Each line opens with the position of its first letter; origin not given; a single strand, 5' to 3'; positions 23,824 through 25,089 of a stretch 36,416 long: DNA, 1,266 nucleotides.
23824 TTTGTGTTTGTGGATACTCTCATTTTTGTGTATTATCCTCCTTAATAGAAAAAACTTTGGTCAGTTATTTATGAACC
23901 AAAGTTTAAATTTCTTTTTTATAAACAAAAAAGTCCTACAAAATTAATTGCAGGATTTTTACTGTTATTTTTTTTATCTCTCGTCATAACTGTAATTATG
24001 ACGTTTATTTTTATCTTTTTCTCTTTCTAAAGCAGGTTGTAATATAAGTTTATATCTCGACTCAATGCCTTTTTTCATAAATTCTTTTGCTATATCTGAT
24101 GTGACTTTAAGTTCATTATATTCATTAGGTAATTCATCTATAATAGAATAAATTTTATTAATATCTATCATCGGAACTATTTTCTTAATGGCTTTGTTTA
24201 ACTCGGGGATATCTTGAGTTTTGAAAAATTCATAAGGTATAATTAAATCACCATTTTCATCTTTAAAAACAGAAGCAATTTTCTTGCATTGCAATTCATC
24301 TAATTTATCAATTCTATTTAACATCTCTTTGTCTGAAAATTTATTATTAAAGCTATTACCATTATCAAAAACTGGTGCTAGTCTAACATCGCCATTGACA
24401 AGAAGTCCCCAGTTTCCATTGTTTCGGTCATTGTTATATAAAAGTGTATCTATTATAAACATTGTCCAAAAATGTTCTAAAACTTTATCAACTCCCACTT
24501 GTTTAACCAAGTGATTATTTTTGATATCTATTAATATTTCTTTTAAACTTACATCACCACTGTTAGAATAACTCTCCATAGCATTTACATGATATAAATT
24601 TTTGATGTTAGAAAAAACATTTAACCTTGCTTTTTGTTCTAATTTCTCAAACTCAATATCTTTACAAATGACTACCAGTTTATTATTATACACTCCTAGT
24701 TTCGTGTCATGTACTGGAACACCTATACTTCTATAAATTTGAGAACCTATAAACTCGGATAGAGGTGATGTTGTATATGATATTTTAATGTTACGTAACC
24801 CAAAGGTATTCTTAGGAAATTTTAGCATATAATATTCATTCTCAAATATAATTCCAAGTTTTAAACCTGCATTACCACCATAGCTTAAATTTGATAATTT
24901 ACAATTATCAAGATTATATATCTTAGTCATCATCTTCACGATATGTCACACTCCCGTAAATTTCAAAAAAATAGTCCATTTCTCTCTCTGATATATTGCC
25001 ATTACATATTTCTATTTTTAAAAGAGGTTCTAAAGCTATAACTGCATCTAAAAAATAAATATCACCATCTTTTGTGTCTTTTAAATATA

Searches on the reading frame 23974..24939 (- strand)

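Call 13: search_protein_families(library=pfam, proteins=[window:23974-24939:-], max_evalue=0.001)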
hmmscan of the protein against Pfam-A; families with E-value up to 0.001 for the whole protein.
window:23974-24939:- (321 aa): 1 family
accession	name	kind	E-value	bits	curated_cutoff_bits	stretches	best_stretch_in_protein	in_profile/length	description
PF07804.18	HipA_C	-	2.9e-07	30.8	30.5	1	34-196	20-162/213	HipA-like C-terminal domain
